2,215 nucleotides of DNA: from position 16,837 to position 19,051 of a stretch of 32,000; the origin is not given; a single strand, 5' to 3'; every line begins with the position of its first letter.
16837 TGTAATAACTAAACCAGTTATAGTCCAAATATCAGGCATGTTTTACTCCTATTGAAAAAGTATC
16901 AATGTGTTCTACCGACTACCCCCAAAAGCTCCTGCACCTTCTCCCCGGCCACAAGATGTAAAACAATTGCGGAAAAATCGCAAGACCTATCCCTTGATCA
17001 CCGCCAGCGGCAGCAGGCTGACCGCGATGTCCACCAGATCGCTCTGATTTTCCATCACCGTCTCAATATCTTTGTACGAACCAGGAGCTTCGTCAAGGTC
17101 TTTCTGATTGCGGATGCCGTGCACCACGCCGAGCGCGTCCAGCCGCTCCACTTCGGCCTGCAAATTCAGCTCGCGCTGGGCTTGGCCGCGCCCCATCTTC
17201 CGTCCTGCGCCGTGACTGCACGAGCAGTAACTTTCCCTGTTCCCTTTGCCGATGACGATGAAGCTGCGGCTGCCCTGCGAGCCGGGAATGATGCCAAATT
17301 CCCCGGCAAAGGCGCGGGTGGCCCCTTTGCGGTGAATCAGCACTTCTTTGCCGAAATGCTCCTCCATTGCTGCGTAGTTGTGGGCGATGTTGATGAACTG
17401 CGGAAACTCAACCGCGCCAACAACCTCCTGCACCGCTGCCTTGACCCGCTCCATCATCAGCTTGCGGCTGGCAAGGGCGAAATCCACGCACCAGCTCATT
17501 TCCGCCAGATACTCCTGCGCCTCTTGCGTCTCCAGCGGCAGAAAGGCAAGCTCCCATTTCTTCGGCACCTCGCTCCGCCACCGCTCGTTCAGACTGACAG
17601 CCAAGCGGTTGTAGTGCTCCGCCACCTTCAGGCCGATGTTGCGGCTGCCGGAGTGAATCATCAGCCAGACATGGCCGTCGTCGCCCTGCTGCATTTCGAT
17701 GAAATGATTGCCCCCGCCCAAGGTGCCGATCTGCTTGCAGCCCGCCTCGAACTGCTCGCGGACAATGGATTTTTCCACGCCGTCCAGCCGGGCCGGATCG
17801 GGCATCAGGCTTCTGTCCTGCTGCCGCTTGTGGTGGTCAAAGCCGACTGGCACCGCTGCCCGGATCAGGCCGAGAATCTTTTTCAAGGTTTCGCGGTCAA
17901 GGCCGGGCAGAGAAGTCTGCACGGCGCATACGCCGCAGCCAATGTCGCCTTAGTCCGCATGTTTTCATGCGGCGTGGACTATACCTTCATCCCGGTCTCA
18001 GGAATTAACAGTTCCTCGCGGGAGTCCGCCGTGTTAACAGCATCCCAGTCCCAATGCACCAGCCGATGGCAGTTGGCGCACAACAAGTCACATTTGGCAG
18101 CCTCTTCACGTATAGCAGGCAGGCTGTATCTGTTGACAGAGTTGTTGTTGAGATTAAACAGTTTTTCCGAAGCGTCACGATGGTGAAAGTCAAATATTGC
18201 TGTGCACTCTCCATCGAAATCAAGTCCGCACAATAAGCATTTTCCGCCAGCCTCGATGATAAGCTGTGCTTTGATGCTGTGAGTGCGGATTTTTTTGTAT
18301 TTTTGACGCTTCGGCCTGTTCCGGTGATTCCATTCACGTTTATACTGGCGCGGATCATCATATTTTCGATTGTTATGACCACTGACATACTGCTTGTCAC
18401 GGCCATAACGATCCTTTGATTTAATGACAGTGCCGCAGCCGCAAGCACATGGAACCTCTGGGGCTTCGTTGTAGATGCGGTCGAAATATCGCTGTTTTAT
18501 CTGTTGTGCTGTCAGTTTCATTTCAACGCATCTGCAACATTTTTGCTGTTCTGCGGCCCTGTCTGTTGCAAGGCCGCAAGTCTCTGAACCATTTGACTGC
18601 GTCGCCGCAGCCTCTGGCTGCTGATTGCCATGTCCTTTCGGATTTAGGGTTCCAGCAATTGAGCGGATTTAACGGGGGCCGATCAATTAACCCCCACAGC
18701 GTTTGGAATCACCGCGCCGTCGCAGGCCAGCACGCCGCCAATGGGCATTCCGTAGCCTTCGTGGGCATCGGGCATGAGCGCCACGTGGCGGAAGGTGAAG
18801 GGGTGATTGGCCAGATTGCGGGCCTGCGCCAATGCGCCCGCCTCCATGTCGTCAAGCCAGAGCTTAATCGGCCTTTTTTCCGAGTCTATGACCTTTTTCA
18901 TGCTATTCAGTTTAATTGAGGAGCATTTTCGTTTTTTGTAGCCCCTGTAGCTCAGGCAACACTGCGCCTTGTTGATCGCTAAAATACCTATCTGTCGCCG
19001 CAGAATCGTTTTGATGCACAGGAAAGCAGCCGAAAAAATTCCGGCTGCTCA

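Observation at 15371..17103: A ~1.5-kb two-gene cassette is bracketed by diverged duplicates of the rtcB 3' end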

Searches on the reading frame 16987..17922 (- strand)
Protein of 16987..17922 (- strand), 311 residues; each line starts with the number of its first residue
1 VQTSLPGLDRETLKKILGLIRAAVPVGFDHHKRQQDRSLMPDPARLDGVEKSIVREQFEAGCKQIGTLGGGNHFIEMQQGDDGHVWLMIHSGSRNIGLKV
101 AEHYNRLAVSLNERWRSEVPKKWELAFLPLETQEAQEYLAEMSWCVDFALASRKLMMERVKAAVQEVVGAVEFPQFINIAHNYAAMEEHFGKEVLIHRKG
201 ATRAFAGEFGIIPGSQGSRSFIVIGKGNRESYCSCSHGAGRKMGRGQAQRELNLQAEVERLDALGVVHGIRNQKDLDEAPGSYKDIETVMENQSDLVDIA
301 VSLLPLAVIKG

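Call 5: search_protein_families(library=pfam, proteins=[window:16987-17922:-], max_evalue=0.1)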
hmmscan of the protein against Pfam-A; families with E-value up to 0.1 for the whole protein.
window:16987-17922:- (311 aa): 1 family
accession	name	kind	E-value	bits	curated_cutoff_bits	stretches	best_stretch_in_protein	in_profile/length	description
PF01139.22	RtcB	-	5.2e-84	283.4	27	1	32-311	113-426/426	tRNA-splicing ligase RtcB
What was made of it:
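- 16987..17946 (-): rtcB exon 2. Pfam PF01139, E 5e-84 (call 5).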

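Call 51: find_homologous_proteins(query=window:16987-17922:-, max_evalue=1e-60)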
Query window:16987-17922:- (311 aa): 7743 proteins with E <= 1e-60 among 8000 candidates; the best 120 are listed.
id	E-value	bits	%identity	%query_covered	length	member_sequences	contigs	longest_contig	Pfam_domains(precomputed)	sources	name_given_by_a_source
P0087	2.3e-195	666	95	100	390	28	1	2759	PF01139.23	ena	-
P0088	3.2e-190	649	92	100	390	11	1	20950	PF01139.23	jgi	jgi:tRNA-splicing ligase RtcB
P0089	3.5e-188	642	92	100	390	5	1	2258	PF01139.23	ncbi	-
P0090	7.9e-181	618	92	96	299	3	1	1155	PF01139.23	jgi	jgi:tRNA-splicing ligase RtcB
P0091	2.7e-180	616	88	100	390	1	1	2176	PF01139.23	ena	-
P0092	2.0e-179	614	87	100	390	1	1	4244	PF01139.23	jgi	jgi:tRNA-splicing ligase RtcB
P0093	3.6e-179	613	87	100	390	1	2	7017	PF01139.23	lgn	-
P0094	1.3e-178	611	87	100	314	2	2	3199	PF01139.23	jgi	jgi:tRNA-splicing ligase RtcB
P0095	1.9e-178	610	86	100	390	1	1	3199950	PF01139.23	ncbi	ncbi:hypothetical protein GCAAIG_09225 [Candidatus Electronema halotolerans]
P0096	4.6e-178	609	86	100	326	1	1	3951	PF01139.23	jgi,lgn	jgi:tRNA-splicing ligase RtcB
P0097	3.7e-176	603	86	100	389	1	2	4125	PF01139.23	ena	-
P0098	5.5e-176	602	85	100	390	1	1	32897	PF01139.23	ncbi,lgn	-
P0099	3.9e-175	600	85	100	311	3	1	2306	PF01139.23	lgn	-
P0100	1.3e-172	591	84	100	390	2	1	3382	PF01139.23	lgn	-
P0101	1.5e-171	588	85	100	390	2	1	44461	PF01139.23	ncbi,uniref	ncbi:RtcB family protein [Candidatus Electronema sp. PJ]|uniref:RtcB family protein n=1 Tax=Candidat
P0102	1.8e-170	584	83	100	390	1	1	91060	PF01139.23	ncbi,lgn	-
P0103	4.4e-167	573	81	100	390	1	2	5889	PF01139.23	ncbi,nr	ncbi:RtcB family protein [Desulfobulbus sp. F4]|nr:RtcB family protein [Desulfobulbus sp. F3] MCW520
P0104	1.1e-151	522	73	100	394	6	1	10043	PF01139.23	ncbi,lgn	-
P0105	1.2e-140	486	69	100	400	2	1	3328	PF01139.23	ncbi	-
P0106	1.5e-138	479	69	100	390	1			PF01139.23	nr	nr:RtcB family protein [Desulfobulbaceae bacterium]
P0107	6.8e-138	477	69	100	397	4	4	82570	PF01139.23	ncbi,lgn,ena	-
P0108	7.3e-138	477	66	100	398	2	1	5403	PF01139.23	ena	-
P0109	2.8e-137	475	67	100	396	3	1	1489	PF01139.23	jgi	-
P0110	2.9e-137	475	69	100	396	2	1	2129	PF01139.23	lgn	-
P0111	4.2e-137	475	67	100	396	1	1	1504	PF01139.23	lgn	-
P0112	8.5e-137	474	67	100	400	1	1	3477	PF01139.23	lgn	-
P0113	2.3e-136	472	68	100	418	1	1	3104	PF01139.23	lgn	-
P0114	3.1e-136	472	68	100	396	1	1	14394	PF01139.23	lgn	-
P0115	3.3e-136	472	67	100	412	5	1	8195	PF01139.23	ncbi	-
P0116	8.4e-136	470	67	100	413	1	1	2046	PF01139.23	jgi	jgi:tRNA-splicing ligase RtcB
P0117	9.1e-136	470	68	100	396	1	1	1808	PF01139.23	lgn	-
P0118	1.1e-135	470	67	100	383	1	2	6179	PF01139.23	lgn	-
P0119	1.3e-135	470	67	100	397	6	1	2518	PF01139.23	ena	-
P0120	1.5e-135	469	67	100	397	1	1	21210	PF01139.23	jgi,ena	-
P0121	1.8e-135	469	65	100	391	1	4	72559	PF01139.23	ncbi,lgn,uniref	ncbi:RtcB family protein [Candidatus Electrothrix sp.]|uniref:RtcB family protein n=1 Tax=Candidatus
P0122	2.3e-135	469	66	100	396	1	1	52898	PF01139.23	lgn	-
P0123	3.8e-135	468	67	100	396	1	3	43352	PF01139.23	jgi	jgi:tRNA-splicing ligase RtcB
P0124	1.7e-134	466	67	100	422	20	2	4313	PF01139.23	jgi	jgi:tRNA-splicing ligase RtcB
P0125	2.4e-134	466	65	100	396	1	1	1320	PF01139.23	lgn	-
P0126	2.9e-134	465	66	100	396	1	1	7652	PF01139.23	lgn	-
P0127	3.1e-134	465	67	99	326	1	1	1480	PF01139.23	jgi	jgi:tRNA-splicing ligase RtcB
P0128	3.3e-134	465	65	100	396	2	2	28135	PF01139.23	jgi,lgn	jgi:tRNA-splicing ligase RtcB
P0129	7.2e-134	464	64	100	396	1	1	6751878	PF01139.23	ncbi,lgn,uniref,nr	ncbi:RtcB family protein [Desulfosediminicola flagellatus]|uniref:RtcB family protein n=1 Tax=Desulf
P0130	1.1e-133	463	67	100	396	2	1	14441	PF01139.23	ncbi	-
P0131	1.3e-133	463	66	100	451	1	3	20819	PF01139.23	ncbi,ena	-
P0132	1.5e-133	463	66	100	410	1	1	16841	PF01139.23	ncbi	-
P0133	2.0e-133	463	66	100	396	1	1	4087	PF01139.23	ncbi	-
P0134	3.3e-133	462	66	100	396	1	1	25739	PF01139.23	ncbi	-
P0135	3.9e-133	462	67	100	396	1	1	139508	PF01139.23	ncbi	-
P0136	3.9e-133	462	67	100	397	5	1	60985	PF01139.23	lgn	-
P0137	4.2e-133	461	64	100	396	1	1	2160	PF01139.23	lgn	-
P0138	5.3e-133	461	65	100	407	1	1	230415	PF01139.23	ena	-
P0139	7.0e-133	461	65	100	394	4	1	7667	PF01139.23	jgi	jgi:tRNA-splicing ligase RtcB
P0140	7.0e-133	461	65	100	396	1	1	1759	PF01139.23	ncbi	-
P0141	7.3e-133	461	66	100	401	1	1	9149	PF01139.23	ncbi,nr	ncbi:MAG: RtcB family protein [Candidatus Electrothrix sp. AR4]|nr:RtcB family protein [Candidatus E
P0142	1.2e-132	460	66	100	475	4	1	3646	PF01139.23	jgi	-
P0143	1.3e-132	460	65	100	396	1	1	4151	PF01139.23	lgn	-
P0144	1.3e-132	460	64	100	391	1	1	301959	PF01139.23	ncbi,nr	ncbi:MAG: RtcB family protein [Candidatus Electrothrix sp. Rat3]|nr:RtcB family protein [Candidatus 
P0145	1.5e-132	460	64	100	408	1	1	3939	PF01139.23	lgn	-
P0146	1.5e-132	460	98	68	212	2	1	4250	PF01139.23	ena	-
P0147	1.5e-132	460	65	100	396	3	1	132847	PF01139.23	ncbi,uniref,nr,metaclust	ncbi:RtcB family protein [Desulfogranum japonicum]|uniref:RtcB family protein n=1 Tax=Desulfogranum 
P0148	1.7e-132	459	64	100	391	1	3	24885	PF01139.23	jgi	jgi:tRNA-splicing ligase RtcB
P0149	1.9e-132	459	66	100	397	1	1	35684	PF01139.23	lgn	-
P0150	2.2e-132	459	66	100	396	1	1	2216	PF01139.23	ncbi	-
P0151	2.8e-132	459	66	100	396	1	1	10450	PF01139.23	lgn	-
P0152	4.3e-132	458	64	100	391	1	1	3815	PF01139.23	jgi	jgi:tRNA-splicing ligase RtcB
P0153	5.1e-132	458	63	100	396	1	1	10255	PF01139.23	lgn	-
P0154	5.9e-132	458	65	100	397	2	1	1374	PF01139.23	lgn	-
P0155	6.4e-132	458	66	100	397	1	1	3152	PF01139.23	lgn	-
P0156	8.2e-132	457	66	100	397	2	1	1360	PF01139.23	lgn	-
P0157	8.8e-132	457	65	100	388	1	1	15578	PF01139.23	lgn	-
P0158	1.3e-131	457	66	100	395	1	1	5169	PF01139.23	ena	-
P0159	1.7e-131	456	65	100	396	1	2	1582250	PF01139.23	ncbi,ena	-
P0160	4.9e-131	455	65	100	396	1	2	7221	PF01139.23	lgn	-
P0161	6.1e-131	454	64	100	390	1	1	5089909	PF01139.23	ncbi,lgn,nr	ncbi:MAG: RtcB family protein [Candidatus Electrothrix scaldis]|nr:MAG: RtcB family protein [Candida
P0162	6.2e-131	454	64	100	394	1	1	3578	PF01139.23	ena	-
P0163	6.6e-131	454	67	100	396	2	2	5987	PF01139.23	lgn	-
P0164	7.3e-131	454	63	100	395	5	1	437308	PF01139.23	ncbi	ncbi:hypothetical protein GMJAKD_14995 [Candidatus Electrothrix aarhusensis]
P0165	1.0e-130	454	65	100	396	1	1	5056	PF01139.23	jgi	jgi:tRNA-splicing ligase RtcB (3'-phosphate/5'-hydroxy nucleic acid ligase)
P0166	1.3e-130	453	65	100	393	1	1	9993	PF01139.23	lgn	-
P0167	1.5e-130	453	66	100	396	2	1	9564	PF01139.23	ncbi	-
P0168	2.0e-130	453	64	100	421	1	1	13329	PF01139.23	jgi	-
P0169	2.5e-130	452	66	100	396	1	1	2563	PF01139.23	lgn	-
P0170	2.9e-130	452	63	100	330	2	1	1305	PF01139.23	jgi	jgi:tRNA-splicing ligase RtcB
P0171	3.4e-130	452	63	100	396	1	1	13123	PF01139.23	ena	-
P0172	4.3e-130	452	65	100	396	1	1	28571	PF01139.23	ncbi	ncbi:MAG: RtcB family protein [Pseudomonadota bacterium]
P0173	5.1e-130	451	65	100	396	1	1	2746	PF01139.23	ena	-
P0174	5.3e-130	451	64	100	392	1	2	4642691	PF01139.23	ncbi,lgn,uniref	ncbi:MAG: RtcB family protein [Candidatus Electrothrix sp. GW3-4]|uniref:RtcB family protein n=1 Tax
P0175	5.4e-130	451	63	100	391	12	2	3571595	PF01139.23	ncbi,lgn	ncbi:MAG: RtcB family protein [Candidatus Electrothrix gigas]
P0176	7.2e-130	451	64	100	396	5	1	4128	PF01139.23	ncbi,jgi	-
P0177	1.0e-129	450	65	100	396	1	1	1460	PF01139.23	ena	-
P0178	1.2e-129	450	66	100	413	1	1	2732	PF01139.23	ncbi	-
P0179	1.3e-129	450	64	100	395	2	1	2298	PF01139.23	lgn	-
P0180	1.3e-129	450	66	100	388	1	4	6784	PF01139.23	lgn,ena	-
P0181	1.4e-129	450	63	100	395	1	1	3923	PF01139.23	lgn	-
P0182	1.6e-129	450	64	100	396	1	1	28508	PF01139.23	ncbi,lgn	-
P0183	1.8e-129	450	64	100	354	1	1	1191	PF01139.23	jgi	jgi:tRNA-splicing ligase RtcB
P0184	2.1e-129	449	63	100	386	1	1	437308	PF01139.23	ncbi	ncbi:hypothetical protein GMJAKD_15050 [Candidatus Electrothrix aarhusensis]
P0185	2.1e-129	449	65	100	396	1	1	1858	PF01139.23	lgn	-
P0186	2.6e-129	449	63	100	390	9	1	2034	PF01139.23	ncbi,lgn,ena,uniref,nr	ncbi:tRNA-splicing ligase RtcB [Candidatus Electrothrix marina]|uniref:3'-phosphate/5'-hydroxy nucle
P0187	3.0e-129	449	63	100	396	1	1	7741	PF01139.23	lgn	-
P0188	4.0e-129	448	64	100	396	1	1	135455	PF01139.23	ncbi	-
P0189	4.6e-129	448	63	100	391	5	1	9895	PF01139.23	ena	-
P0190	4.8e-129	448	62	100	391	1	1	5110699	PF01139.23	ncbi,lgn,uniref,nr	ncbi:MAG: RtcB family protein [Candidatus Electrothrix aestuarii]|uniref:3'-phosphate/5'-hydroxy nuc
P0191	5.4e-129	448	63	100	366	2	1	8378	PF01139.23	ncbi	-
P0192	5.5e-129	448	63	100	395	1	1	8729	PF01139.23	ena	-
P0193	5.8e-129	448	63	100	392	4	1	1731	PF01139.23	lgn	-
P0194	5.9e-129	448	64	100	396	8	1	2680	PF01139.23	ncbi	-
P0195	7.8e-129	447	64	100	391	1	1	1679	PF01139.23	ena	-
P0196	9.8e-129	447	64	100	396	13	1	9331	PF01139.23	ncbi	-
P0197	9.9e-129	447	65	100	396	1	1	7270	PF01139.23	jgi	-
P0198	1.1e-128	447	64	100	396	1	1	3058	PF01139.23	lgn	-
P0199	1.2e-128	447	66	100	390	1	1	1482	PF01139.23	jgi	-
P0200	1.3e-128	447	65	100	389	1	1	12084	PF01139.23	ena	-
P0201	1.5e-128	447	65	100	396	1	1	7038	PF01139.23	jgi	jgi:tRNA-splicing ligase RtcB (3'-phosphate/5'-hydroxy nucleic acid ligase)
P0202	1.6e-128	446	64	100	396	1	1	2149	PF01139.23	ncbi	-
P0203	2.3e-128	446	64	100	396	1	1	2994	PF01139.23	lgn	-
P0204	3.5e-128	445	64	100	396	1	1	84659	PF01139.23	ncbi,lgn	ncbi:MAG: RtcB family protein [Thermodesulfobacteriota bacterium]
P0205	3.6e-128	445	64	100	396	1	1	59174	PF01139.23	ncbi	-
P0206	3.9e-128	445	64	100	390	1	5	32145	PF01139.23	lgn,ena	-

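Call 52: find_encoding_contigs(protein=P0095, flank=6000, max_places=2)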
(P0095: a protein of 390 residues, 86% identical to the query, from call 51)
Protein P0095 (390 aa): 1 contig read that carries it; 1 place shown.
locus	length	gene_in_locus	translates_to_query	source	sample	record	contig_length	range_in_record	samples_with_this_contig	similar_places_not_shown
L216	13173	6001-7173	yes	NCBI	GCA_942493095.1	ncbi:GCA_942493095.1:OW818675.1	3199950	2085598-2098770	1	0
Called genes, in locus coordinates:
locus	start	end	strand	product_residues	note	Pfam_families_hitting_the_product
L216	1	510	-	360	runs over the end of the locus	PF00266:Aminotran_5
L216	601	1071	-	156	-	PF00588:SpoU_methylase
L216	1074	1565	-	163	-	PF05258:DciA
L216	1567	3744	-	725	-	PF08206:OB_RNB, PF17876:CSD2, PF00773:RNB, PF00575:S1 (faint)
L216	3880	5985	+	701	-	PF13328:HD_4, PF01966:HD, PF04607:RelA_SpoT, PF02824:TGS, PF19296:RelA_AH, PF28438:RelA_RIS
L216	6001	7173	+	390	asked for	PF01139:RtcB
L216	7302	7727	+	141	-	-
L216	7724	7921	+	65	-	-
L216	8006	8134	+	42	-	-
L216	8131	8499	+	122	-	-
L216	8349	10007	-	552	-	PF00118:Cpn60_TCP1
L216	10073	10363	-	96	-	PF00166:Cpn10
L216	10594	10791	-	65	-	-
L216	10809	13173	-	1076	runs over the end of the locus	PF04313:HSDR_N, PF04851:ResIII, PF18766:SWI2_SNF2, PF22679:T1R_D3-like, PF11867:T1RH-like_C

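Call 53: find_encoding_contigs(protein=P0101, flank=6000, max_places=2)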
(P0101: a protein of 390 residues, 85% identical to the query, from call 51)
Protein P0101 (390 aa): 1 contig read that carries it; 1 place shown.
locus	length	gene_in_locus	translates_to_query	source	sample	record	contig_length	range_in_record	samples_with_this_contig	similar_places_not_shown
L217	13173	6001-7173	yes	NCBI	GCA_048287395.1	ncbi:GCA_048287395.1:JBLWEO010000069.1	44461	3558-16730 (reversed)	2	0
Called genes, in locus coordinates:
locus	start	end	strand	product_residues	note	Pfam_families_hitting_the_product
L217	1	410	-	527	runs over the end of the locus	PF02463:SMC_N, PF13175:AAA_15, PF13476:AAA_23, PF13304:AAA_21, PF13175:AAA_15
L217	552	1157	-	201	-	PF00041:fn3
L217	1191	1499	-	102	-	-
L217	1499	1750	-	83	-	-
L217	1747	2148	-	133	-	PF01894:YjbQ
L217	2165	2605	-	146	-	PF13441:Gly-zipper_YMGG, PF05433:Rick_17kDa_Anti (weak), PF13488:Gly-zipper_Omp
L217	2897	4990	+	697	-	PF03781:FGE-sulfatase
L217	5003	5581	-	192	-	-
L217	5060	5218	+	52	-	PF00313:CSD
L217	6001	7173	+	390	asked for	PF01139:RtcB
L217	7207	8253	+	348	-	-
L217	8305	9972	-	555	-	-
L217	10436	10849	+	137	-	PF05523:FdtA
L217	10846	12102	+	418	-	-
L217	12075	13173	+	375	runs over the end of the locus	PF13439:Glyco_transf_4, PF13579:Glyco_trans_4_4, PF20706:GT4-conflict (weak), PF00534:Glycos_transf_1, PF13692:Glyco_trans_1_4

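Call 54: find_encoding_contigs(protein=P0088, flank=6000, max_places=2)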
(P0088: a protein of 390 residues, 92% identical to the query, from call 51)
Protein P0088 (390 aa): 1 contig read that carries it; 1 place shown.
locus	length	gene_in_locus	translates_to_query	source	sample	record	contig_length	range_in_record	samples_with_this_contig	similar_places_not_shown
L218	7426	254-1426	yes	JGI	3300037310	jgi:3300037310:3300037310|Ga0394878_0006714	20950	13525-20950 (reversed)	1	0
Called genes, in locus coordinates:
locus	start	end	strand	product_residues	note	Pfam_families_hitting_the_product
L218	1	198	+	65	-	?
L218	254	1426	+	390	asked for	PF01139:RtcB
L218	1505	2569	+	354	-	-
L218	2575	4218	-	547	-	-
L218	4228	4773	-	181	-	PF01814:Hemerythrin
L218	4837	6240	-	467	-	PF00919:UPF0004, PF04055:Radical_SAM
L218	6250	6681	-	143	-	PF03692:CxxCxxCC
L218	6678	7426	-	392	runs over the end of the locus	PF08240:ADH_N, PF00107:ADH_zinc_N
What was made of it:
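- On Integrative element with a surrogate gene end (e14/icd type): L217 and L218 are empty (calls 53, 54).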

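Call 58: search_protein_families(library=pfam, proteins=[L216:7302-7727:+, L216:8131-8499:+], max_evalue=0.01)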
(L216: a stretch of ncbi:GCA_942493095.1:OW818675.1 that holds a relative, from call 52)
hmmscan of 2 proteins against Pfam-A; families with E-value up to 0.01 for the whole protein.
L216:7302-7727:+ (141 aa): 2 families
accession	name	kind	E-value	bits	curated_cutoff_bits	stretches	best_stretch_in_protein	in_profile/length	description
PF18144.7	SMODS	-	3.3e-05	24.6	26.5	1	2-40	7-47/164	Second Messenger Oligonucleotide or Dinucleotide Synthetase domain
PF03181.20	BURP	-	0.00091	19.3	27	1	27-107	17-98/216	BURP domain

L216:8131-8499:+ (122 aa): 0 families

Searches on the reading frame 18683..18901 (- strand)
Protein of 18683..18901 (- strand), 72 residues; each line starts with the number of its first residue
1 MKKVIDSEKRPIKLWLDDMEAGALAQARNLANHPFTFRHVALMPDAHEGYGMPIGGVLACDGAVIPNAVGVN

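Call 5: search_protein_families(library=pfam, proteins=[window:18683-18901:-], max_evalue=0.1)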
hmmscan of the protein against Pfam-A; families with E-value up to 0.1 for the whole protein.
window:18683-18901:- (72 aa): 1 family
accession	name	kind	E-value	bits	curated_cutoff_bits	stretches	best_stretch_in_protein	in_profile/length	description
PF01139.22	RtcB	-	1.2e-15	58.1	27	1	26-71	1-47/426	tRNA-splicing ligase RtcB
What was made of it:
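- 18683..18901 (-): rtcB exon 1. Pfam PF01139, E 1.2e-15 (call 5).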
